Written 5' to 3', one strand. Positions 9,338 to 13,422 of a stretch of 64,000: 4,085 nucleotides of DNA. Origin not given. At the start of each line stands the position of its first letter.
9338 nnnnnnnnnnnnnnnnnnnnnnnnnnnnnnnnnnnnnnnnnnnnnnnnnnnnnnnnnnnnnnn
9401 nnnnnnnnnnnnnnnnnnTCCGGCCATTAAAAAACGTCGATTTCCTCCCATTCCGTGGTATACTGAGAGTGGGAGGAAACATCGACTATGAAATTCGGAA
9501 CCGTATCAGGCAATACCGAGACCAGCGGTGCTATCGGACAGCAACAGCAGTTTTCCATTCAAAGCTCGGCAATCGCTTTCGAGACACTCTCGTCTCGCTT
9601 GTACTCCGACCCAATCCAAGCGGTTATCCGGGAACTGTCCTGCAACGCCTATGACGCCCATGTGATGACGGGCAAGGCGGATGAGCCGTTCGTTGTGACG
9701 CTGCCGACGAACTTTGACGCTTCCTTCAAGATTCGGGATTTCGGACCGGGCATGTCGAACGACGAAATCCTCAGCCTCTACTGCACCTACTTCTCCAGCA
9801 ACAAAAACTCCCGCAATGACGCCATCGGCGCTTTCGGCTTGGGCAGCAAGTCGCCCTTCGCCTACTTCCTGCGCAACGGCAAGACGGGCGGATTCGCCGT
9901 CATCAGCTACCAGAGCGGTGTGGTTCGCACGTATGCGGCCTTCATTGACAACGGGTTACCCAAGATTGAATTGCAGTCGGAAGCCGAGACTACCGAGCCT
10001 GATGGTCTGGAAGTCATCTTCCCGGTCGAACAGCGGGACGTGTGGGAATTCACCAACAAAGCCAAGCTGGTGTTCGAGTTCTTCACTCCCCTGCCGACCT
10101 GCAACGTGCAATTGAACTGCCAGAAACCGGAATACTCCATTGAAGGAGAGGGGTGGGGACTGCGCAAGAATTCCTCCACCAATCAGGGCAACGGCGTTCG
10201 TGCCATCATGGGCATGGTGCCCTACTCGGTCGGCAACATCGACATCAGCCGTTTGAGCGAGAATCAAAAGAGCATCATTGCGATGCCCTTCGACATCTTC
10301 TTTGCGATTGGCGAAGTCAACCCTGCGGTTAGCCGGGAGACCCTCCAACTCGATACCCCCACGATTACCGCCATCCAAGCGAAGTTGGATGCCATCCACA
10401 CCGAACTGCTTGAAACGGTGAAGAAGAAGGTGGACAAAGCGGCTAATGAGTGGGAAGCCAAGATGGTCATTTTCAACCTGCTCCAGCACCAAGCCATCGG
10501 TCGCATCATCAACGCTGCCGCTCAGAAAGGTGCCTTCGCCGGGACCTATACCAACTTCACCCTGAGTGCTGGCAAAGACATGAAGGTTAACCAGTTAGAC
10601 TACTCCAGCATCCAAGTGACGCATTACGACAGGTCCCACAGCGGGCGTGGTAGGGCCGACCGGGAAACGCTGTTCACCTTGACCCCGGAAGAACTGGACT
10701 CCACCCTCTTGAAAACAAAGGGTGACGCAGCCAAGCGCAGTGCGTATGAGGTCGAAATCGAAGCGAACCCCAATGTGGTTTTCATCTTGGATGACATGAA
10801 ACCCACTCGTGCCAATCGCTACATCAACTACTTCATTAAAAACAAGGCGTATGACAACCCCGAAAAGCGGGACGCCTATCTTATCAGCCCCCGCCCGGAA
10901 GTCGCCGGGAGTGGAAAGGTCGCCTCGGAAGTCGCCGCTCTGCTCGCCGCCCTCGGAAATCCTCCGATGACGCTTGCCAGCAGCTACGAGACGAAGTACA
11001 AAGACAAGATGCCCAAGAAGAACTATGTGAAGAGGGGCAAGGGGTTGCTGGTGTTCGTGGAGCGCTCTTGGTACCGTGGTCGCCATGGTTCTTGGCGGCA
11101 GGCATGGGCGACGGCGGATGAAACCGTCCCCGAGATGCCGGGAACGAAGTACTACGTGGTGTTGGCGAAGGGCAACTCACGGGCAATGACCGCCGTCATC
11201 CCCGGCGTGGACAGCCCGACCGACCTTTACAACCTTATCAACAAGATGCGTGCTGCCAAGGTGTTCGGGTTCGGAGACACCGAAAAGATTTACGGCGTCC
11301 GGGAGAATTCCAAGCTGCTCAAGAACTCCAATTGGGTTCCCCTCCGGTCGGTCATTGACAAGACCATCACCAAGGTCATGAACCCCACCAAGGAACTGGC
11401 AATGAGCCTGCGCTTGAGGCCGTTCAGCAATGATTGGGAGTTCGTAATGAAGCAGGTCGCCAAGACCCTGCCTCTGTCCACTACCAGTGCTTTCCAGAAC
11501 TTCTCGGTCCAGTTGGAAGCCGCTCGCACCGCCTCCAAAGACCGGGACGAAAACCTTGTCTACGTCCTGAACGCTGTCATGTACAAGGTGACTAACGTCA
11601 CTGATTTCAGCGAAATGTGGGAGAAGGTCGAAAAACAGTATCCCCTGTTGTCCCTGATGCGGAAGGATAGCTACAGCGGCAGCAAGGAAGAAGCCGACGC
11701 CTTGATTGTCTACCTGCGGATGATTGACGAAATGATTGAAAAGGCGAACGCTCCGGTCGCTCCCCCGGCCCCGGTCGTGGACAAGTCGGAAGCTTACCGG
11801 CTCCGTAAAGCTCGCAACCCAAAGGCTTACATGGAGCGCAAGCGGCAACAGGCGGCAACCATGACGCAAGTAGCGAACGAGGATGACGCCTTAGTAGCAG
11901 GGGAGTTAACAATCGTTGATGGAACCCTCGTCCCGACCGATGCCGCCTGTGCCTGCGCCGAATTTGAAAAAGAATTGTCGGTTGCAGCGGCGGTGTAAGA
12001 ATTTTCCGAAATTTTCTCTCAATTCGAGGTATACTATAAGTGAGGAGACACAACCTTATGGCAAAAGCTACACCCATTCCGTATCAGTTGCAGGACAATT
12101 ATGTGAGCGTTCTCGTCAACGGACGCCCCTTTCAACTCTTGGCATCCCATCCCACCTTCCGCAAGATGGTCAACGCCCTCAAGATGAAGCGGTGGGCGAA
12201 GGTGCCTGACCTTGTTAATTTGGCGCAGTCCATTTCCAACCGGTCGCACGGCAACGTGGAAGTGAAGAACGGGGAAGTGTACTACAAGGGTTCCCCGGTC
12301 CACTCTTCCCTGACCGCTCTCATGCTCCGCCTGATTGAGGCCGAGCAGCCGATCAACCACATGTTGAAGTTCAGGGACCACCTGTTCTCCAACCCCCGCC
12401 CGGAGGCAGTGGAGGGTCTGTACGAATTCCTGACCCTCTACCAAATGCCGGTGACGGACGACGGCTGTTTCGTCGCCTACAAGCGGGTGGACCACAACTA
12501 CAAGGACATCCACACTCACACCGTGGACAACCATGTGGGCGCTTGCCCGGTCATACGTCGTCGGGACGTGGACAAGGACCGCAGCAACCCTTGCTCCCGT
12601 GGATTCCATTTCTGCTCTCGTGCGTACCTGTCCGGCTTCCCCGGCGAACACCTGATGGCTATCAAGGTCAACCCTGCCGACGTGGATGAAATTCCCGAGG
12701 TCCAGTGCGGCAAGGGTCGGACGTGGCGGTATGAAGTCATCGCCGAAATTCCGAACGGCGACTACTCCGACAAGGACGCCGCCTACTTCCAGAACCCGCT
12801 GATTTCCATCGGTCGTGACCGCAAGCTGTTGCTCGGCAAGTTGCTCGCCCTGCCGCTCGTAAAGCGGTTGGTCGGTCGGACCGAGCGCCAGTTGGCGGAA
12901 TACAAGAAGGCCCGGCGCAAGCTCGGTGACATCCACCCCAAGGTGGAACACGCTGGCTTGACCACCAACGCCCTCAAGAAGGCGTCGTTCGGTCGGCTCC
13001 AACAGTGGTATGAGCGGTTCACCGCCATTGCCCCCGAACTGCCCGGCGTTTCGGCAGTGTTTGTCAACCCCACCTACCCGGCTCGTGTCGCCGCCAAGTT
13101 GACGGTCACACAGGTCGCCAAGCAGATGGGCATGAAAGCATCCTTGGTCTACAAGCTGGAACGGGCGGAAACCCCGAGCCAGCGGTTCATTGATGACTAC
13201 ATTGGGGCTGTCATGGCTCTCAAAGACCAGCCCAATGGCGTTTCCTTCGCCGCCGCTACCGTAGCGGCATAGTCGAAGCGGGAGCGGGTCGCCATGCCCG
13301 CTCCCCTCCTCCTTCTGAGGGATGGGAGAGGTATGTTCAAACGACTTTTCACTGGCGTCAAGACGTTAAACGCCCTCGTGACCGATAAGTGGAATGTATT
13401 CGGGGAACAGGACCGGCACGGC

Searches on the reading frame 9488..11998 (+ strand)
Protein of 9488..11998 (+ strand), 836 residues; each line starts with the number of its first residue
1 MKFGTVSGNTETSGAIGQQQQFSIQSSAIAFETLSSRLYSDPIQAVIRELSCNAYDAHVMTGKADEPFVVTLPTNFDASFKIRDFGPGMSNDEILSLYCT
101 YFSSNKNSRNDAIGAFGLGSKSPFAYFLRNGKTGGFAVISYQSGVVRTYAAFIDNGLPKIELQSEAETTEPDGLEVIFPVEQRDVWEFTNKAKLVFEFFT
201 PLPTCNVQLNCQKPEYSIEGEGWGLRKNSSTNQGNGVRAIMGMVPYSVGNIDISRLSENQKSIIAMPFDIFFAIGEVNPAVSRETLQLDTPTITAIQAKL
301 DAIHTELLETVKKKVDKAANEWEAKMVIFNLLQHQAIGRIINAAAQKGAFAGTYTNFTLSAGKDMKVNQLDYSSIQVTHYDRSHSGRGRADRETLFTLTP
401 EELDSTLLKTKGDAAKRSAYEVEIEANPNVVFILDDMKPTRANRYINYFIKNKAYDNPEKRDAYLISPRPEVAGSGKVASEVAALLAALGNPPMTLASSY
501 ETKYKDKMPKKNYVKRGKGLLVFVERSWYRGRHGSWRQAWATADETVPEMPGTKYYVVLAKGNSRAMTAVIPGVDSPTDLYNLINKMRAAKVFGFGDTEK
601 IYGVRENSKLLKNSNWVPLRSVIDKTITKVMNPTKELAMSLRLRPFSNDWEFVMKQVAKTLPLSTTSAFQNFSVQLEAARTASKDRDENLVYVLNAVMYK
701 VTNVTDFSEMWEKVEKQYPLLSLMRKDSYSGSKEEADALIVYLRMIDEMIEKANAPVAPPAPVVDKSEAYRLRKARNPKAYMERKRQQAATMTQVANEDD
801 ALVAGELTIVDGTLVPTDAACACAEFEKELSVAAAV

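Call 52: search_protein_families(library=pfam, proteins=[window:9488-11998:+], max_evalue=0.001)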
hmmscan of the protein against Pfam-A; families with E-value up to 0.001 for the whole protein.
window:9488-11998:+ (836 aa): 1 family
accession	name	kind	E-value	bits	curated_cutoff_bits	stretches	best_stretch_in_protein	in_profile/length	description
PF13589.12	HATPase_c_3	-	0.00023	21.6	25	1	44-130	4-87/137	Histidine kinase-, DNA gyrase B-, and HSP90-like ATPase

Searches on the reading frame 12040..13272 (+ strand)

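Call 52: search_protein_families(library=pfam, proteins=[window:12040-13272:+], max_evalue=0.001)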
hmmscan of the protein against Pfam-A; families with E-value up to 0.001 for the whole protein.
window:12040-13272:+ (410 aa): 1 family
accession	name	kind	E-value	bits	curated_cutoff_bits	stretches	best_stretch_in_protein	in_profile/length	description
PF13560.12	HTH_31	-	7.4e-05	23.4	27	1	349-384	10-47/64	Helix-turn-helix domain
